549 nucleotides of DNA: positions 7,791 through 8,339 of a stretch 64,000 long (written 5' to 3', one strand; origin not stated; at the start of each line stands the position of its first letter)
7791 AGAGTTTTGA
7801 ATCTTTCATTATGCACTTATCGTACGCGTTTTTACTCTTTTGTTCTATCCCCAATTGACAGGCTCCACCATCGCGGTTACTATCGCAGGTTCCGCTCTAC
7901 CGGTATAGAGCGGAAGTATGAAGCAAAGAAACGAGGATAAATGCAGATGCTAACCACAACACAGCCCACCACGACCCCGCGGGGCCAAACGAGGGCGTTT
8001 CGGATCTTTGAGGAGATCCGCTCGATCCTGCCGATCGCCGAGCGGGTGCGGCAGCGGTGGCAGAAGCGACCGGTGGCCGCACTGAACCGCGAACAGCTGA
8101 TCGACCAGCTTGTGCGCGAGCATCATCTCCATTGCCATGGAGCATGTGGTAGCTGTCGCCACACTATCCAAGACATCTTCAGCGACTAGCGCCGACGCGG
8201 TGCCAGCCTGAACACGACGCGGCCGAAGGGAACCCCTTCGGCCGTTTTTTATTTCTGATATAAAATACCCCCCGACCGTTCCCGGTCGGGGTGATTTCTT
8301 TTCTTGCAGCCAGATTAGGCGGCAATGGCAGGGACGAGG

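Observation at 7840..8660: About 750-bp high-GC islet: small Cys/His-cluster protein and HTH regulator, convergent, with own promoter and terminators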

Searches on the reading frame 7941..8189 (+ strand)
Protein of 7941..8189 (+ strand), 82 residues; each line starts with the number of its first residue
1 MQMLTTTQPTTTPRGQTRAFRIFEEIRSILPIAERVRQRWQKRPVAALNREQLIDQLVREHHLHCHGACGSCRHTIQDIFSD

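Call 7: search_protein_families(library=pfam, proteins=[window:7941-8189:+], max_evalue=0.1)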
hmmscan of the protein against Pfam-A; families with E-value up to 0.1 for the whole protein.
window:7941-8189:+ (82 aa): 2 families
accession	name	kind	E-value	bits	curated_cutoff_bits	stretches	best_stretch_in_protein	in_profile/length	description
PF04324.20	Fer2_BFD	-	0.035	14.9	26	1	61-80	29-48/50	BFD-like [2Fe-2S] binding domain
PF03250.19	Tropomodulin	-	0.072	13.4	23.3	1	28-59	40-71/142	Tropomodulin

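Call 8: search_protein_families(library=phrogs, proteins=[window:7941-8189:+], max_evalue=0.1)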
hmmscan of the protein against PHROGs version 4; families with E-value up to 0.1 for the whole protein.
window:7941-8189:+ (82 aa): 1 family
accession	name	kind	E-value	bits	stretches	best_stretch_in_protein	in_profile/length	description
phrog_22389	-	unknown function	0.028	15.2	1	52-74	33-54/63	-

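Call 9: find_homologous_proteins(query=window:7941-8189:+, max_evalue=0.01)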
Query window:7941-8189:+ (82 aa): 1 proteins with E <= 0.01 among 1 candidates.
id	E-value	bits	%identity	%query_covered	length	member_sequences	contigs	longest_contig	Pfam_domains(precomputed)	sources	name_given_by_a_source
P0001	1.2e-46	173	96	100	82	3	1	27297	-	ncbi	-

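Call 11: find_encoding_contigs(protein=P0001, flank=10000)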
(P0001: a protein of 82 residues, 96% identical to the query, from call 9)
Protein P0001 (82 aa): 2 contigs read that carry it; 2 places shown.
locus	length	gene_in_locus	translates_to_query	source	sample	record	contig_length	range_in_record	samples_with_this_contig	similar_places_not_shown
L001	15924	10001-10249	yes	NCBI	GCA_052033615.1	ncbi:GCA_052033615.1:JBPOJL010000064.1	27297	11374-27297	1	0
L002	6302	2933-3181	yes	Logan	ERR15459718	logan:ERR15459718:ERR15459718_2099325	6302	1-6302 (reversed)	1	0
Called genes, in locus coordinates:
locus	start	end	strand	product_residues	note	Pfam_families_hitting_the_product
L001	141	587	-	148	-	PF01872:RibD_C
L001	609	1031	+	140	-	PF04828:GFA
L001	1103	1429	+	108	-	-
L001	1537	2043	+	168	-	-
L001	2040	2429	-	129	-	PF08818:DUF1801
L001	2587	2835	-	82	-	PF04226:Transgly_assoc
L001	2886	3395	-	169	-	PF00565:SNase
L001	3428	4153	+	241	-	-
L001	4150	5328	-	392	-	PF00871:Acetate_kinase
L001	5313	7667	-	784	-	PF09364:XFP_N, PF03894:XFP, PF09363:XFP_C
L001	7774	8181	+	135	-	PF00856:SET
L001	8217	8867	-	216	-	-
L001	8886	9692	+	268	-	PF06966:DUF1295, PF02544:Steroid_dh, PF04191:PEMT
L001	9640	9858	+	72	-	-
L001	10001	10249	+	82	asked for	-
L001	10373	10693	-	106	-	-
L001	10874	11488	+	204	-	-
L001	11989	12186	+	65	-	-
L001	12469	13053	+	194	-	PF05198:IF3_N, PF00707:IF3_C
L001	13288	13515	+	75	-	PF01632:Ribosomal_L35p (weak)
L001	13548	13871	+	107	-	PF00453:Ribosomal_L20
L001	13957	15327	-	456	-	PF00753:Lactamase_B, PF23023:Anti-Pycsar_Apyc1 (weak), PF12706:Lactamase_B_2 (weak), PF16661:Lactamase_B_6, PF10996:Beta-Casp, PF07521:RMMBL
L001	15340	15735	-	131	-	-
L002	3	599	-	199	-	?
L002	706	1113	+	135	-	PF00856:SET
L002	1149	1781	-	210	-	-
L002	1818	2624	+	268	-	PF06966:DUF1295, PF02544:Steroid_dh, PF04191:PEMT (weak)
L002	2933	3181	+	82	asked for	-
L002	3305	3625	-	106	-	-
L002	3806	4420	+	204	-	-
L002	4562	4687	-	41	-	-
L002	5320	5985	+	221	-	PF05198:IF3_N, PF00707:IF3_C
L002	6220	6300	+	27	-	?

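Call 32: search_dna_similar(query=window:7941-8189:+, collection=phages, mode=protein, max_evalue=1)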
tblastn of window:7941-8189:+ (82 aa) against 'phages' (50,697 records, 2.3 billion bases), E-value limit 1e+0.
No match.

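Call 35: find_homologous_proteins(query=A3, max_evalue=0.01)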
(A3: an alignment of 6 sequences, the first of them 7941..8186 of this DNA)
Query A3 (6 sequences) (82 aa, profile of the alignment): 13 proteins with E <= 0.01 among 362 candidates.
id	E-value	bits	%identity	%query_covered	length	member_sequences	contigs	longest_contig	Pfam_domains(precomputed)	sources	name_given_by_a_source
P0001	2.8e-38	148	96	100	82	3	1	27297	-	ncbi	-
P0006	9.8e-37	143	55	98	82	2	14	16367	-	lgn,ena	-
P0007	5.5e-36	140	38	100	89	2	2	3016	-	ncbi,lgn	-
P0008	1.5e-33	132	50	100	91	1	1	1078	-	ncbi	-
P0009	2.0e-32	129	47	100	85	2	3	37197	-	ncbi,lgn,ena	-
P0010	1.9e-30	123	49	98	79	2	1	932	-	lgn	-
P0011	5.8e-30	121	47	99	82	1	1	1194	-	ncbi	-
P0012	4.4e-25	105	52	79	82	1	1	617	-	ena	-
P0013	6.7e-22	95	33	51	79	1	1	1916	-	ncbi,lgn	-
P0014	4.5e-20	89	35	56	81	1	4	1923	-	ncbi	-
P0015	5.7e-17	79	38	84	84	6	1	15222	-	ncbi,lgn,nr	ncbi:MAG: hypothetical protein KBD44_00840 [Candidatus Pacebacteria bacterium]|nr:hypothetical prote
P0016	1.5e-13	68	40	98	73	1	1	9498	-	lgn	-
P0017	8.1e-9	53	25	88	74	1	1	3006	-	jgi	jgi:hypothetical protein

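Call 37: find_encoding_contigs(protein=P0015, flank=6000, max_places=2)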
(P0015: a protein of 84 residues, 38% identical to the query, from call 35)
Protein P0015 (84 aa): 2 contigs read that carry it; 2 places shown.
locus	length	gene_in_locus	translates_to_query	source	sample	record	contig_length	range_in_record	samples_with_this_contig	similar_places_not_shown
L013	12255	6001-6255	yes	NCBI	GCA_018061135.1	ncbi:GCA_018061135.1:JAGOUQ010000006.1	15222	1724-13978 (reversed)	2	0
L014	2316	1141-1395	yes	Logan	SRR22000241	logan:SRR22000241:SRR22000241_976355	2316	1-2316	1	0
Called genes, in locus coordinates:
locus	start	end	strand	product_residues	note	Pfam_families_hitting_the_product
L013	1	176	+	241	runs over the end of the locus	-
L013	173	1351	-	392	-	PF00871:Acetate_kinase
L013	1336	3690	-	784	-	PF09364:XFP_N, PF03894:XFP, PF09363:XFP_C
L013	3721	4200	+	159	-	PF00856:SET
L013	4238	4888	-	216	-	-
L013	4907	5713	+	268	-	PF06966:DUF1295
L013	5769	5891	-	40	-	PF10013:DUF2256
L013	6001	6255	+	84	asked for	-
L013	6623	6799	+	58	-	-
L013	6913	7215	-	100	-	-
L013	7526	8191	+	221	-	PF05198:IF3_N, PF00707:IF3_C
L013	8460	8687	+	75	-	PF01632:Ribosomal_L35p (weak)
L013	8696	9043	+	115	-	PF00453:Ribosomal_L20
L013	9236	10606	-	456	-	PF00753:Lactamase_B, PF23023:Anti-Pycsar_Apyc1 (weak), PF12706:Lactamase_B_2 (weak), PF16661:Lactamase_B_6, PF10996:Beta-Casp, PF07521:RMMBL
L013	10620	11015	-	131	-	-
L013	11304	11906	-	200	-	PF00334:NDK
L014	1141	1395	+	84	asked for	-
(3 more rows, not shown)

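Call 38: find_encoding_contigs(protein=P0016, flank=6000, max_places=2)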
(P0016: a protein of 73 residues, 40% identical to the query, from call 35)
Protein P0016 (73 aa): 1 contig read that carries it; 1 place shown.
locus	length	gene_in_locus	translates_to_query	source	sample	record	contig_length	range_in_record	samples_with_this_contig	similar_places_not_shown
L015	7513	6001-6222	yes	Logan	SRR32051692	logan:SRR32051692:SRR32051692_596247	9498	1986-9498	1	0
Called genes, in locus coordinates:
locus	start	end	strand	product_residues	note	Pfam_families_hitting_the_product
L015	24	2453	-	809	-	PF17871:AAA_lid_9 (weak), PF00004:AAA (weak), PF07724:AAA_2, PF07728:AAA_5, PF10431:ClpB_D2-small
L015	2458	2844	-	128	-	-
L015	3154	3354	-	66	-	PF00313:CSD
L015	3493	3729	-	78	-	-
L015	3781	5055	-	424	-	-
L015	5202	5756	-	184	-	-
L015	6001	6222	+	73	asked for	-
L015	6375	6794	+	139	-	-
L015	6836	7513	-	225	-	?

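Call 39: find_encoding_contigs(protein=P0006, flank=6000, max_places=3)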
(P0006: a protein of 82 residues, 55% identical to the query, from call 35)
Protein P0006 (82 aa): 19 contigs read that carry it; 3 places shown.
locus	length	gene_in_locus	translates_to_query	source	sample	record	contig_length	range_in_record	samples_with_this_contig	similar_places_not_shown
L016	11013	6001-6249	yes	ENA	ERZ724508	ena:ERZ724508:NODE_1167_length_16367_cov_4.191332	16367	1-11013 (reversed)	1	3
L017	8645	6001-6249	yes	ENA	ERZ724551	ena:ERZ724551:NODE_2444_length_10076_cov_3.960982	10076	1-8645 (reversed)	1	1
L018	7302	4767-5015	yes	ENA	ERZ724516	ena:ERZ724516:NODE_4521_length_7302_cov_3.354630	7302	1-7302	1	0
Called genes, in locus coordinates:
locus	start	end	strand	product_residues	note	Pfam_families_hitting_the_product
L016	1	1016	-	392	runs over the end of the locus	PF00871:Acetate_kinase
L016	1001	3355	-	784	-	PF09364:XFP_N, PF03894:XFP, PF09363:XFP_C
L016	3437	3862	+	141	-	PF00856:SET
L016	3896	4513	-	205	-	-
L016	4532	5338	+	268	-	PF06966:DUF1295, PF02544:Steroid_dh (weak), PF04191:PEMT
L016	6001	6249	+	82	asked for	-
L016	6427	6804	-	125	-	-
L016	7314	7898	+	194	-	PF05198:IF3_N, PF00707:IF3_C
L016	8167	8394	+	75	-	PF01632:Ribosomal_L35p (weak)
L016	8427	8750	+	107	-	PF00453:Ribosomal_L20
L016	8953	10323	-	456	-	PF00753:Lactamase_B, PF23023:Anti-Pycsar_Apyc1 (weak), PF12706:Lactamase_B_2 (weak), PF16661:Lactamase_B_6, PF10996:Beta-Casp, PF07521:RMMBL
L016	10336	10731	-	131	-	-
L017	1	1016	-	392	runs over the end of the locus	PF00871:Acetate_kinase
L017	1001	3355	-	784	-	PF09364:XFP_N, PF03894:XFP, PF09363:XFP_C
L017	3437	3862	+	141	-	PF00856:SET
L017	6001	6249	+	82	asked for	-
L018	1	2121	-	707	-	?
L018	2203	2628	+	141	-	PF00856:SET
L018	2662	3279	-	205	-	-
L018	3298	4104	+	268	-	PF06966:DUF1295, PF02544:Steroid_dh (weak), PF04191:PEMT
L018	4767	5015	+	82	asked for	-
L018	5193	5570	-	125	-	-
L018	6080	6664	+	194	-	PF05198:IF3_N, PF00707:IF3_C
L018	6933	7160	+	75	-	PF01632:Ribosomal_L35p (weak)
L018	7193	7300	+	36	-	?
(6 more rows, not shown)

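Call 40: find_encoding_contigs(protein=P0017, flank=3000, max_places=2)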
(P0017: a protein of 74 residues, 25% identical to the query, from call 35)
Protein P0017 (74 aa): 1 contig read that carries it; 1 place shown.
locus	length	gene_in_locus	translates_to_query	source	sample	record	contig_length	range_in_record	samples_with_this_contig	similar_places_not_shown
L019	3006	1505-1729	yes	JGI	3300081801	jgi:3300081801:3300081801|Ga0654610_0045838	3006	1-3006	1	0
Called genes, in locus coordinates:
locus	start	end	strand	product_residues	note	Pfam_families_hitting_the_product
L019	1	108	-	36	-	?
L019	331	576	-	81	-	PF09905:VF530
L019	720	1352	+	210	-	-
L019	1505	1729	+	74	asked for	-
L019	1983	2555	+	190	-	-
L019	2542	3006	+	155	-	?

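Call 49: search_protein_representatives(alignment_id=A4)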
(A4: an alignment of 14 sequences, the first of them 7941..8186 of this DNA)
Query: 14 sequences, 82 profile positions. Proteins with E-value up to 0.001 (for the whole library): 27; up to 1e-10: 13; up to 1e-30: 4. The best 27 are listed.
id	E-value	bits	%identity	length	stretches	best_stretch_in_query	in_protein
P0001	1.0e-35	138.1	-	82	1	1-82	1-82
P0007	1.7e-34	134.2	-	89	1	1-82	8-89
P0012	1.9e-34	134.1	-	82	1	1-82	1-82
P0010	1.0e-33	131.7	-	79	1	3-82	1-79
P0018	8.6e-27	109.5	-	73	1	3-82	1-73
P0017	1.7e-24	102.1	-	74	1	3-82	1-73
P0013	2.4e-21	92.1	-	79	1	4-82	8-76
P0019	2.5e-19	85.6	-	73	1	5-82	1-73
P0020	3.3e-17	78.8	-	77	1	3-82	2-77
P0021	2.2e-15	73.0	-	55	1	22-81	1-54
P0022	8.2e-13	64.7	-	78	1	7-82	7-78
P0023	2.4e-12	63.2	-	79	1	6-82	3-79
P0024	8.2e-11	58.3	-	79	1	17-82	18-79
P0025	1.8e-10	57.2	-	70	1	29-81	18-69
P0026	8.4e-10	55.1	-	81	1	15-82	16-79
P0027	9.1e-10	54.9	-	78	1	25-81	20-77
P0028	2.7e-09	53.4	-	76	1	34-81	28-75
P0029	2.7e-09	53.4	-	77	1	7-82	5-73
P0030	1.5e-08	51.1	-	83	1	26-79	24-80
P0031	1.5e-07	47.9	-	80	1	39-81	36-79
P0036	3.0e-04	37.2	-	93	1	25-79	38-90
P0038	9.7e-04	35.6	-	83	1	5-79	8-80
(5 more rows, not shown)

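Call 50: predict_structure(alignment_id=A4)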
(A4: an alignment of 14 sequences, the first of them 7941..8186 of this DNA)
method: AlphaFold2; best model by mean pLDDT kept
length: 82 residues; sequences in the alignment: 14
mean_pLDDT: 59.7   pTM: 0.33
mean pLDDT of the five models: 59.7, 58.4, 58.2, 57.8, 53.5
residues with pLDDT >= 90: 0; 70-90: 26; 50-70: 31; < 50: 25
segments of 3 or more residues with pLDDT < 50: 1-21, 23-25
pLDDT, mean of each block of 10 residues (from residue 1): 40 44 50 64 61 74 72 74 59
secondary structure, 60 per line:
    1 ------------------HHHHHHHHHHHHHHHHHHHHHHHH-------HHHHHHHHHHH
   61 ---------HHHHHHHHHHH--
elements in order: H19-42 H50-60 H70-80
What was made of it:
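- The p82 model is poor (pLDDT 59.7, call 50), and metal binding is inferred from a motif only. p82 is helical and small (call 50).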

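Call 54: search_protein_families(library=pfam, alignment_id=A5, max_evalue=1)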
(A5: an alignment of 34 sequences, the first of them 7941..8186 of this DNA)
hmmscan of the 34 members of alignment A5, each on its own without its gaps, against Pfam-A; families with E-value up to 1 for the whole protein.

A. member 1, window:7941-8186:+ (82 aa): 3 families
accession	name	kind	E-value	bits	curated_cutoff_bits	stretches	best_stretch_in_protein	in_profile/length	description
PF04324.20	Fer2_BFD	-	0.035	14.9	26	1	61-80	29-48/50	BFD-like [2Fe-2S] binding domain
PF03250.19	Tropomodulin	-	0.072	13.4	23.3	1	28-59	40-71/142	Tropomodulin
PF24696.1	UGSC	-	0.13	12.8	25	1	24-72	48-96/172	UGSC family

B. families by the number of members that match (of 34 scanned): 16 families
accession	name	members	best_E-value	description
PF24696.1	UGSC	2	0.0069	UGSC family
PF04324.20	Fer2_BFD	2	0.035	BFD-like [2Fe-2S] binding domain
PF20236.3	DUF6593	2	0.038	Family of unknown function (DUF6593)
PF03250.19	Tropomodulin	2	0.072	Tropomodulin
PF12669.12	FeoB_associated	1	0.011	FeoB-associated Cys-rich membrane protein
PF14570.12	zf-RING_4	1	0.016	RING/Ubox like zinc-binding domain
PF23350.1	BBS2_pf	1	0.019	BBS2 platform domain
PF19259.5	Ty3_capsid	1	0.045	Ty3 transposon capsid-like protein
PF14884.11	EFF-AFF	1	0.047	Type I membrane glycoproteins cell-cell fusogen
PF14432.12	DYW_deaminase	1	0.061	DYW family of nucleic acid deaminases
PF20060.4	DUF6459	1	0.13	Family of unknown function (DUF6459)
PF07002.22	Copine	1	0.14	Copine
PF13527.13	Acetyltransf_9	1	0.22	Acetyltransferase (GNAT) domain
PF15549.11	PGC7_Stella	1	0.23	PGC7/Stella/Dppa3 domain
PF03695.18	UPF0149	1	0.31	Uncharacterised protein family (UPF0149)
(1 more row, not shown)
